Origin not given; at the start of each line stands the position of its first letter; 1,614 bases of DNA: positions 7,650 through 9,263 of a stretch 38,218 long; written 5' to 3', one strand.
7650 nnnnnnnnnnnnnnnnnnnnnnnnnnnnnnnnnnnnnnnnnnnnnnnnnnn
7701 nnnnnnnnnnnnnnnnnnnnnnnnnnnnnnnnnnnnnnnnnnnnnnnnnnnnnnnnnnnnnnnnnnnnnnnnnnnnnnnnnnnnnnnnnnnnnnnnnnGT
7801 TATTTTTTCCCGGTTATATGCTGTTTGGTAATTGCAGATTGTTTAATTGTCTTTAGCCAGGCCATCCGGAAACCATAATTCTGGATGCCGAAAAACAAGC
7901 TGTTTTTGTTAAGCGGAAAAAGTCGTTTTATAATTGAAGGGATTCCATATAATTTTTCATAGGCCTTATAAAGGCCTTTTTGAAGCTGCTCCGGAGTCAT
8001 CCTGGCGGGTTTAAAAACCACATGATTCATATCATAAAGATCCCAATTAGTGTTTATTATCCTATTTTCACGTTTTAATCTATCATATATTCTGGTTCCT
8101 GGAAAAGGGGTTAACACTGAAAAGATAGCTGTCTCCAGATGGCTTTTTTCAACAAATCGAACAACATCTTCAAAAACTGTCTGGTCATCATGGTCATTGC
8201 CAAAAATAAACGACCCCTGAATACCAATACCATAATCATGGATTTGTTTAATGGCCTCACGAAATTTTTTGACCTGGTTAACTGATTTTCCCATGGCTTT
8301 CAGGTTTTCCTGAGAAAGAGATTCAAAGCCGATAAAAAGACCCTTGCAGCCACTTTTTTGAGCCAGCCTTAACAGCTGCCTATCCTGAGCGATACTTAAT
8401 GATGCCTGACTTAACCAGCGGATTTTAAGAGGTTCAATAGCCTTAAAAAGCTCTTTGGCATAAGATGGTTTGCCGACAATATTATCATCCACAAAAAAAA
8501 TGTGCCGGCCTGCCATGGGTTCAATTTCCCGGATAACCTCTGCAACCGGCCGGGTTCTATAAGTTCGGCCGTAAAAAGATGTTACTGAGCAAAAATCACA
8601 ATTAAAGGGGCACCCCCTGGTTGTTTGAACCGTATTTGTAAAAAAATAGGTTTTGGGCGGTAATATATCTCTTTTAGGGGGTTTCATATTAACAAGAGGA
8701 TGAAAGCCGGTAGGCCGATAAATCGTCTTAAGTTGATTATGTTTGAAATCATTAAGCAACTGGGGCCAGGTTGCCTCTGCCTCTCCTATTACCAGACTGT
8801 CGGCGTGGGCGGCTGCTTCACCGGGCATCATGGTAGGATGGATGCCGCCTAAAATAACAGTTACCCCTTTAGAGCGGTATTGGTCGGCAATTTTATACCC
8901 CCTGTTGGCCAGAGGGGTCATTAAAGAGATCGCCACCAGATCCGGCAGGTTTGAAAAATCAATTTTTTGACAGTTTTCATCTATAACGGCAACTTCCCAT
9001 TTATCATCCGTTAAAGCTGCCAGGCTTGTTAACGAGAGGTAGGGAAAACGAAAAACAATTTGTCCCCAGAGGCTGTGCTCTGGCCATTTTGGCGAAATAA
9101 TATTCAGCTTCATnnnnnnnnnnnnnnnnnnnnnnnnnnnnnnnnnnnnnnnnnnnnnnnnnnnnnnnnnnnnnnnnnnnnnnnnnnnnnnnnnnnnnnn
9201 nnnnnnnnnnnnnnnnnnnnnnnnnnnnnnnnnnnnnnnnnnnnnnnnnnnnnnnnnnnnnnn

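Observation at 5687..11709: Translationally coupled acyltransferase / B12-radical-SAM / LolA-like / FabD-like / FabZ-like operon with a divergent lipoprotein + methyltransferase pair: candidate pathway for an unusual envelope lipid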

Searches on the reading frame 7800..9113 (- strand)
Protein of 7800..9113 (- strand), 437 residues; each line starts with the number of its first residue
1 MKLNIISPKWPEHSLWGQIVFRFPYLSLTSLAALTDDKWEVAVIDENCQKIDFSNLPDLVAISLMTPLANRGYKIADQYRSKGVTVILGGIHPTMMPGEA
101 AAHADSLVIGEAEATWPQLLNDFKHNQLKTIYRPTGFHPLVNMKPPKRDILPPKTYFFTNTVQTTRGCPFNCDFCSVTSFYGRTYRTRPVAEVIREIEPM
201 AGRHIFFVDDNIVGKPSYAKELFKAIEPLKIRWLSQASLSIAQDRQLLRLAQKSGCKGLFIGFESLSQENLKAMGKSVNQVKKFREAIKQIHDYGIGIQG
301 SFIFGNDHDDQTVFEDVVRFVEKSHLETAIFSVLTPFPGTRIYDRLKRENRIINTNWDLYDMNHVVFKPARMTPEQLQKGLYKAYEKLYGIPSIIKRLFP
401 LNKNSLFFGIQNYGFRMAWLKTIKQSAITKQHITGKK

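Call 3: search_protein_families(library=pfam, proteins=[window:7800-9113:-], max_evalue=0.01)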
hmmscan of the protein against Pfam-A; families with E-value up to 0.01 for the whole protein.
window:7800-9113:- (437 aa): 4 families
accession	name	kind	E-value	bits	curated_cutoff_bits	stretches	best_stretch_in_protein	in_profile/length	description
PF04055.27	Radical_SAM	-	7.6e-17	62.4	29.5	1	163-310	2-155/166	Radical SAM superfamily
PF02310.24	B12-binding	-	3.5e-11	43.4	32.1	1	26-119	15-120/121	B12 binding domain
PF13282.11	DUF4070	-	0.00016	22.1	22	1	340-399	1-59/144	Domain of unknown function (DUF4070)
PF19864.5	Radical_SAM_N2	-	0.0019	18.1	29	1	62-132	64-134/151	Radical SAM proteins, N-terminal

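Call 4: search_protein_families(library=ncbifam, proteins=[window:7800-9113:-], max_evalue=0.01)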
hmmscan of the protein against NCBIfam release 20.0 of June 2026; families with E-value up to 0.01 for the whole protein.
window:7800-9113:- (437 aa): 25 families
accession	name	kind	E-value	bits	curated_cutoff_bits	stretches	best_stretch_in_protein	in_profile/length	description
TIGR02026.1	BchE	equivalog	1.2e-31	110.2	481.35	2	162-403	197-442/497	magnesium-protoporphyrin IX monomethyl ester anaerobic oxidative cyclase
TIGR04367.1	HpnR_B12_rSAM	equivalog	3.4e-30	105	650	1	83-385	90-409/490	hopanoid C-3 methylase HpnR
TIGR03471.1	HpnJ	equivalog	8.5e-28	97.4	577.6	1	162-394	200-438/472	hopanoid biosynthesis associated radical SAM protein HpnJ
TIGR04013.1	B12_SAM_MJ_1487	hypoth_equivalog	1.1e-24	87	251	1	27-202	12-194/382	TIGR04013 family B12-binding domain/radical SAM domain-containing protein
TIGR04072.2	rSAM_ladder_B12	equivalog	4.2e-24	85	360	1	74-403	88-420/443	lipid biosynthesis B12-binding/radical SAM protein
TIGR04479.1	bcpD_PhpK_rSAM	subfamily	1.3e-23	83.1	600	1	161-325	243-410/504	PhpK family radical SAM P-methyltransferase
TIGR04014.1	B12_SAM_MJ_0865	equivalog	9.7e-23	80.6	360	2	259-347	272-359/434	methyl-coenzyme M reductase glutamine C-methyltransferase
NF050148.1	rSAM_ApyD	equivalog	2.7e-20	72.3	750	1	162-347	202-394/645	RiPP biosynthesis radical SAM protein ApyD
NF038361.1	rSAM_Sden_1168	equivalog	1.3e-16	60.3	575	1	162-351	285-478/560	Sden_1168 family B12-binding radical SAM P-methyltransferase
TIGR04385.1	B12_rSAM_cofa1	equivalog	1.4e-12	47.6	450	1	131-360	161-407/438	B12 lower ligand biosynthesis radical SAM protein BzaD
NF045585.1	rSAM_slr0320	equivalog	4.3e-11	42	775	1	159-296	235-379/511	photosystem II high light acclimation radical SAM protein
TIGR04295.1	B12_rSAM_oligo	hypoth_equivalog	4.9e-11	42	400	1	161-278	202-316/422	TIGR04295 family B12-binding domain-containing radical SAM protein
NF040542.1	rSAM_RCCLKC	equivalog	1.1e-10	41.3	450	1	26-330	15-356/423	arsinothricin biosynthesis radical SAM protein ArsL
NF033070.1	rSAM_AprD4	equivalog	1.3e-10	40.8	500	1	146-381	176-424/456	AprD4 family radical SAM diol-dehydratase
NF040546.1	rSAM_CUAEP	equivalog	5.5e-10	38.5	500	1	103-330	98-347/468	CUAEP/CCAEP-tail radical SAM (seleno)protein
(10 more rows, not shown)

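Call 8: find_encoding_contigs(protein=window:7800-9113:-, flank=10000, max_places=6)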
Protein window:7800-9113:- (437 aa): 2 contigs read that carry it; 2 places shown.
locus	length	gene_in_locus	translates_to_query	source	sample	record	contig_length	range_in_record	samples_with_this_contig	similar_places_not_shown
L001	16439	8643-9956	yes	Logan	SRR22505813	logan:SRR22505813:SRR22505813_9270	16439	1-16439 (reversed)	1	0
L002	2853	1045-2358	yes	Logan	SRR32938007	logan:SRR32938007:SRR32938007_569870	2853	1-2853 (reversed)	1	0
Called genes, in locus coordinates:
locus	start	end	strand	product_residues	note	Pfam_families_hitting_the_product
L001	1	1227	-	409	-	?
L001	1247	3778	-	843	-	PF00989:PAS (weak), PF01590:GAF, PF13185:GAF_2, PF13492:GAF_3, PF13188:PAS_8 (weak), PF13426:PAS_9, PF00512:HisKA, PF02518:HATPase_c, +1 more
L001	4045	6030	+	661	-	PF23161:HTH_RNase_II, PF00773:RNB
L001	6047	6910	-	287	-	PF01209:Ubie_methyltran (weak), PF02353:CMAS (faint), PF13489:Methyltransf_23, PF05219:DREV (weak), PF08241:Methyltransf_11, PF08242:Methyltransf_12, PF13649:Methyltransf_25, PF13847:Methyltransf_31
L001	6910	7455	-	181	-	-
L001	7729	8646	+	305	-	PF03279:Lip_A_acyltrans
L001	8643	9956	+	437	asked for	PF02310:B12-binding, PF04055:Radical_SAM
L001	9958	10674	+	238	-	PF03548:LolA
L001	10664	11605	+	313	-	PF00698:Acyl_transf_1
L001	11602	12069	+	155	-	PF22817:ApeP-like, PF07977:FabA, PF22818:ApeI-like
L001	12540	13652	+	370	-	-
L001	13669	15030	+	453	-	PF03783:CsgG, PF17680:FlgO (weak), PF16538:FlgT_C (weak)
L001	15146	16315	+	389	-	PF00089:Trypsin, PF13365:Trypsin_2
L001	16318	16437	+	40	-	?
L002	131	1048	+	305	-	PF03279:Lip_A_acyltrans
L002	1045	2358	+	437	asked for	PF02310:B12-binding, PF04055:Radical_SAM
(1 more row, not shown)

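Call 9: find_homologous_proteins(query=window:7800-9113:-, max_evalue=1e-20)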
Query window:7800-9113:- (437 aa): 7216 proteins with E <= 1e-20 among 8000 candidates; the best 120 are listed.
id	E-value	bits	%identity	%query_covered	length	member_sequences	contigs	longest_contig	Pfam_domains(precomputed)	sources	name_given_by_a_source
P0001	0.0e+0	1015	100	100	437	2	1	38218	PF04055.28,PF02310.25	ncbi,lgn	-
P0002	1.2e-277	939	93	100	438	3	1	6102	PF04055.28,PF02310.25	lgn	-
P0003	2.4e-206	704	68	97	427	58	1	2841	PF04055.28,PF02310.25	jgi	jgi:radical SAM superfamily enzyme YgiQ (UPF0313 family)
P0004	3.0e-206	704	70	97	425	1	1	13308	PF04055.28,PF02310.25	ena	-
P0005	9.7e-205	699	69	97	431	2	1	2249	PF04055.28,PF02310.25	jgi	jgi:radical SAM superfamily enzyme YgiQ (UPF0313 family)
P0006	7.7e-204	696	67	97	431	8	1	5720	PF04055.28,PF02310.25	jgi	jgi:radical SAM superfamily enzyme YgiQ (UPF0313 family)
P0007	1.2e-203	695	69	97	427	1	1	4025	PF04055.28,PF02310.25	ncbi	-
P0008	1.7e-203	695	69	97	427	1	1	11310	PF04055.28,PF02310.25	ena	-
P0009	3.8e-203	693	68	97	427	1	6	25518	PF04055.28,PF02310.25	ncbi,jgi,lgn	jgi:radical SAM superfamily enzyme YgiQ (UPF0313 family)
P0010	3.9e-203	693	68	97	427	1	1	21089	PF04055.28,PF02310.25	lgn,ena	-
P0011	3.9e-203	693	68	97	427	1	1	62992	PF04055.28,PF02310.25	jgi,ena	-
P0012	5.9e-203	693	68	97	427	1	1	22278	PF04055.28,PF02310.25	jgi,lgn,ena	jgi:radical SAM superfamily enzyme YgiQ (UPF0313 family)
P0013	6.0e-203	693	68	97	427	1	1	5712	PF04055.28,PF02310.25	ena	-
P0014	7.9e-203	692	68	97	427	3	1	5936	PF04055.28,PF02310.25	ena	-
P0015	8.2e-203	692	68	97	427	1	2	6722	PF04055.28,PF02310.25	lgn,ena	-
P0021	2.8e-202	690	68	97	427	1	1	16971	PF04055.28,PF02310.25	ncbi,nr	ncbi:MAG: radical SAM protein [Thermodesulfobacteriota bacterium]|nr:radical SAM protein [Thermodesu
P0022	3.1e-202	690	68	97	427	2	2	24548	PF04055.28,PF02310.25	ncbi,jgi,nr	ncbi:MAG: B12-binding domain-containing radical SAM protein [Deltaproteobacteria bacterium]|nr:B12-b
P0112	1.1e-194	665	65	97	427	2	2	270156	PF04055.28,PF02310.25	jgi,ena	-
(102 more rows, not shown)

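Call 10: find_related_loci(query=window:7800-9113:-, collection=genome_contigs, flank=8000)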
Query window:7800-9113:- (437 aa) in genome_contigs; peptide patterns used: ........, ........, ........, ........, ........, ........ (x = any residue, [..] = any of these).
599 stretches matched a pattern (row limit reached: there are more); 581 encode a relative of the query (tblastn E <= 1e-3); the best 80 are kept; 80 distinct loci.
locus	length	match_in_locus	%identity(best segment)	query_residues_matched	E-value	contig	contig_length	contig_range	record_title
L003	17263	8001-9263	66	2-422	0e+0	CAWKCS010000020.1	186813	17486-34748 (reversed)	MAG: uncultured delta proteobacterium isolate MFD03804.bin.3.160 genome assembly, contig: contig_3700, whole genome shot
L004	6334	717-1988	68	1-424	0e+0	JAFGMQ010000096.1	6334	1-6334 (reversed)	MAG: Deltaproteobacteria bacterium isolate Zod_Metabat.483 k87_3547825, whole genome shotgun sequence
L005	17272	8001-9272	66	1-424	0e+0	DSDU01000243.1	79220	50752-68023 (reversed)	MAG TPA_asm: Deltaproteobacteria bacterium isolate SpSt-1226 Ga0129302_1000033, whole genome shotgun sequence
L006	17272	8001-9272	66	1-424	0e+0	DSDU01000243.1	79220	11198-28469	MAG TPA_asm: Deltaproteobacteria bacterium isolate SpSt-1226 Ga0129302_1000033, whole genome shotgun sequence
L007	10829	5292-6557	65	1-422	0e+0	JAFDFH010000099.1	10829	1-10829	MAG: Deltaproteobacteria bacterium isolate Meg22_02_Bin_128 Meg22_02_Bin_128_scaffold_15997, whole genome shotgun sequen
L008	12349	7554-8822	68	1-423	0e+0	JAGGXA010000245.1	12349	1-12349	MAG: Deltaproteobacteria bacterium isolate AUK140 PB_MBMC_094_c_000000000043, whole genome shotgun sequence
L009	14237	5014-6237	50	1-406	9e-134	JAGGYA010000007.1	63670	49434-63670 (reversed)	MAG: Candidatus Calescamantes bacterium isolate AUK166 PB_MBMC_120_c_000000000026, whole genome shotgun sequence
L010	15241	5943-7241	47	1-430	1e-133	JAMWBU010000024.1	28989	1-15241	MAG: Candidatus Omnitrophota bacterium isolate DG_1_6.bins.57.Tibet NODE_1748_length_28989_cov_1.282517, whole genome sh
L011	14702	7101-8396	48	1-429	1e-132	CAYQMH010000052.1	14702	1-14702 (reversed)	MAG TPA_asm: uncultured bacterium isolate binchicken_co34_518 genome assembly, contig: NODE_6795_length_14702_cov_31.116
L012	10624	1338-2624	47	1-426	2e-132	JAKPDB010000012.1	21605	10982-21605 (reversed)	MAG: bacterium isolate JPMR_maxbin.046 k141_71857, whole genome shotgun sequence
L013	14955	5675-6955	48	1-422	2e-131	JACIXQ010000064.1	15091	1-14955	MAG: bacterium isolate MAG-56 Unclassified_E3_bin24_Scaffold_64, whole genome shotgun sequence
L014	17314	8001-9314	47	1-433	2e-129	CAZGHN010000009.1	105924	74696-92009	MAG TPA_asm: uncultured bacterium isolate SRP323688_co1_166 genome assembly, contig: NODE_382_length_105924_cov_17.41661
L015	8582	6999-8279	47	1-424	3e-129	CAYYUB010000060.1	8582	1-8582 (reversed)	MAG TPA_asm: uncultured bacterium isolate binchicken_co228_34 genome assembly, contig: NODE_12842_length_8582_cov_37.044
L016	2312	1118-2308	48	1-394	1e-134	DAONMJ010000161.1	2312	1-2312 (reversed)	MAG TPA_asm: bacterium isolate AMR_MDS_3664 NODE_34183_length_2312_cov_8.374834, whole genome shotgun sequence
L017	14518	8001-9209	49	1-399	1e-124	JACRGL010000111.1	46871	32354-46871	MAG: Candidatus Methylomirabilota bacterium isolate NC_groundwater_1750_Pr3_B-0.1um_56_10 SR-2_scaffold_141_2254055, who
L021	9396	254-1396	49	23-400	3e-123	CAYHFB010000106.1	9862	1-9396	MAG TPA_asm: uncultured candidatus Brocadiaceae bacterium isolate ERP119702_co1_214 genome assembly, contig: NODE_9253_l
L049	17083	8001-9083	37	3-355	1e-79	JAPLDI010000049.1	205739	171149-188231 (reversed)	MAG: Bacteroidetes bacterium isolate LacPavin_0818_WC55_MAG_47_11 LacPavin_0818_WC55_scaffold_159450, whole genome shotg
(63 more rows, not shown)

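Call 13: list_cluster_members(proteins=[P0001, P0021, P0022])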
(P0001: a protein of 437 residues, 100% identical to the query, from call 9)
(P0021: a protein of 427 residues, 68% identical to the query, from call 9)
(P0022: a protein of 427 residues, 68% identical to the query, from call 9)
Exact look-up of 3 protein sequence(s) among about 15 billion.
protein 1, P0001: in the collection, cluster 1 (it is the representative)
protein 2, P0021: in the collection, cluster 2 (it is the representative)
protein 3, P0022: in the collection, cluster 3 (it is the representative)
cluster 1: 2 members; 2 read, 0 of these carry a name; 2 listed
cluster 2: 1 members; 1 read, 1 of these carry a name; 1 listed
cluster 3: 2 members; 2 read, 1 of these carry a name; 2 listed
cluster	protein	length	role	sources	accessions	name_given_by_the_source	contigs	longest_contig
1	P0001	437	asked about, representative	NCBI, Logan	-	-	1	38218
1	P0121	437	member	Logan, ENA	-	-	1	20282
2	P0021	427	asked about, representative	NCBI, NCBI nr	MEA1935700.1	MAG: radical SAM protein [Thermodesulfobacteriota bacterium] | radical SAM protein [Thermodesulfobacteriota bacterium]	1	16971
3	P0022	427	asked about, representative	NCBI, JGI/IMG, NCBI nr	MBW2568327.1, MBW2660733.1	MAG: B12-binding domain-containing radical SAM protein [Deltaproteobacteria bacterium] | B12-binding domain-containing radical SAM protein [Deltaproteobacteria bacterium]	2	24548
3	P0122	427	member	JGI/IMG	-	-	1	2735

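Call 27: find_related_loci(query=window:7800-9113:-, collection=metagenome_contigs, flank=8000)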
Query window:7800-9113:- (437 aa) in metagenome_contigs; peptide patterns used: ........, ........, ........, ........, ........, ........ (x = any residue, [..] = any of these).
600 stretches matched a pattern (row limit reached: there are more); 587 encode a relative of the query (tblastn E <= 1e-3); the best 80 are kept; 80 distinct loci.
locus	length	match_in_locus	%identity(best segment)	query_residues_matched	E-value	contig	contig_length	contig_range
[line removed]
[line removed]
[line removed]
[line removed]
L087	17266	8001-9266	67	1-422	0e+0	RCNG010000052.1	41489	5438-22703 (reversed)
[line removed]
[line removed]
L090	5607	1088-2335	69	1-416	0e+0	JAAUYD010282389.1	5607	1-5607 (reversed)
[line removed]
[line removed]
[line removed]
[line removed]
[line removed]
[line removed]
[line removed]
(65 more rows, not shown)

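Call 29: search_solved_structures(query=window:7800-9113:-, max_evalue=0.001, show_alignments=1)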
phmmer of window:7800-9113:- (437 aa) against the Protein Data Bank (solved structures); distinct sequences matched with E-value up to 0.001: 4.
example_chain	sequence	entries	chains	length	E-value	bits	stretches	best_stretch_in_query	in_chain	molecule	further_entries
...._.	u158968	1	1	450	3.4e-16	62.4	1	162-347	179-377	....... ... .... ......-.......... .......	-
6fd2_B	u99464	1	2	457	5e-07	32.2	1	138-344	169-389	Putative apramycin biosynthetic oxidoreductase 4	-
2qgq_A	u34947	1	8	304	0.0003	23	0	162-329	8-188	Protein TM_1862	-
4jc0_A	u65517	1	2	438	0.00051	22.2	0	162-328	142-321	Ribosomal protein S12 methylthiotransferase RimO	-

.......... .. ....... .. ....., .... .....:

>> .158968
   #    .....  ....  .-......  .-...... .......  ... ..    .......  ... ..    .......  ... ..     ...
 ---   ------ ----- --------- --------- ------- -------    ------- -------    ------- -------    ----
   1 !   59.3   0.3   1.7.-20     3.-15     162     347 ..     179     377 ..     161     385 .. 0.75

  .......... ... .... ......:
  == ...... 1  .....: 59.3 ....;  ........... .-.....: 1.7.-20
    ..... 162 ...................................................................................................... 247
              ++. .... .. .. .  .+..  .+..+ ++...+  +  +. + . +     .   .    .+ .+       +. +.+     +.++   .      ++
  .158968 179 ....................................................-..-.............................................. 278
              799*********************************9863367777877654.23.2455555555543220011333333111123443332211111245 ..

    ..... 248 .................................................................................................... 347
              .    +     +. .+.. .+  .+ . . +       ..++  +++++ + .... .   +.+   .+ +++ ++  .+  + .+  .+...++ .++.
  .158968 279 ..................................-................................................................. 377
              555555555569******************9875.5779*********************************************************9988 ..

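Call 33: search_protein_families(library=pfam, proteins=[L049:1394-2464:+, L049:2465-3244:+, L049:3234-3875:+, L049:3853-4491:+, L049:4570-4968:+, L049:5411-6157:+, L049:6887-7975:+, L049:7965-9527:+, L049:10685-11077:+, L049:12706-13626:+], max_evalue=0.001)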
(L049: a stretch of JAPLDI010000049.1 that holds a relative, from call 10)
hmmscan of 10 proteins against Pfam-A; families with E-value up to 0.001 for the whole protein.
L049:1394-2464:+ (356 aa): 1 family
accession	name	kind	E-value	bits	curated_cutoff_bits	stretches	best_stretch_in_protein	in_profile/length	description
PF13723.12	Ketoacyl-synt_2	-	7.2e-06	26.2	25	1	52-177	26-145/223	Beta-ketoacyl synthase, N-terminal domain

L049:2465-3244:+ (259 aa): 1 family
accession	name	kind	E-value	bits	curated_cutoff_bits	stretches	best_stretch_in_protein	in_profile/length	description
PF01522.26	Polysacc_deac_1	-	4.1e-29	101.5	23.1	1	65-177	4-114/124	Polysaccharide deacetylase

L049:3234-3875:+ (213 aa): 1 family
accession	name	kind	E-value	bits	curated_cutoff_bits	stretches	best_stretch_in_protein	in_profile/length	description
PF03548.22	LolA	-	1.3e-18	67.7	23.6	1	44-210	2-162/165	Outer membrane lipoprotein carrier protein LolA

L049:3853-4491:+ (212 aa): 0 families

L049:4570-4968:+ (132 aa): 1 family
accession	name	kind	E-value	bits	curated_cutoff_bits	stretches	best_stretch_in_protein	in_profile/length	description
PF07977.19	FabA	-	0.00037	20.6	23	1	34-66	32-64/138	FabA-like domain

L049:5411-6157:+ (248 aa): 2 families
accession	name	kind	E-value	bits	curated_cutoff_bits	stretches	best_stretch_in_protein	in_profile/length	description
PF00378.25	ECH_1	-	1e-30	107.4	27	1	39-239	36-234/251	Enoyl-CoA hydratase/isomerase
PF16113.10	ECH_2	-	9.7e-21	75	27.2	1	33-182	26-176/335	Enoyl-CoA hydratase/isomerase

L049:6887-7975:+ (362 aa): 3 families
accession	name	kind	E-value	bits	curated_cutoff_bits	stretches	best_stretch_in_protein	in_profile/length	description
PF08545.16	ACP_syn_III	-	9.3e-07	29.1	24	1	136-208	3-65/80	3-Oxoacyl-[acyl-carrier-protein (ACP)] synthase III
PF00108.29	Thiolase_N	-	0.00034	20.5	26.4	0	82-165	25-110/260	Thiolase, N-terminal domain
PF00195.25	Chal_sti_synt_N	-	0.00072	19.5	27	1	50-206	68-223/225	Chalcone and stilbene synthases, N-terminal domain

L049:7965-9527:+ (520 aa): 2 families
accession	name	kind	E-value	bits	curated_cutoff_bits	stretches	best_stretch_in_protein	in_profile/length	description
PF04055.27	Radical_SAM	-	3e-20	73.5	29.5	1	179-338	1-165/166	Radical SAM superfamily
PF02310.24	B12-binding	-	8.6e-12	45.4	32.1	1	55-136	32-119/121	B12 binding domain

L049:10685-11077:+ (130 aa): 2 families
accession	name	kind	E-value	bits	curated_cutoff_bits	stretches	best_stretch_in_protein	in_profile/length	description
PF14376.11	Haem_bd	-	5.6e-15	55.9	27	1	66-126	72-132/133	Haem-binding domain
PF13442.11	Cytochrome_CBB3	-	0.00018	22.2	27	1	44-103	4-52/68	Cytochrome C oxidase, cbb3-type, subunit III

L049:12706-13626:+ (306 aa): 1 family
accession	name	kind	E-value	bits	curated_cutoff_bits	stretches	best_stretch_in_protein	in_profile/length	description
PF00698.26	Acyl_transf_1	-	9.8e-09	35.5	32.7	1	74-233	72-224/319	Acyl transferase domain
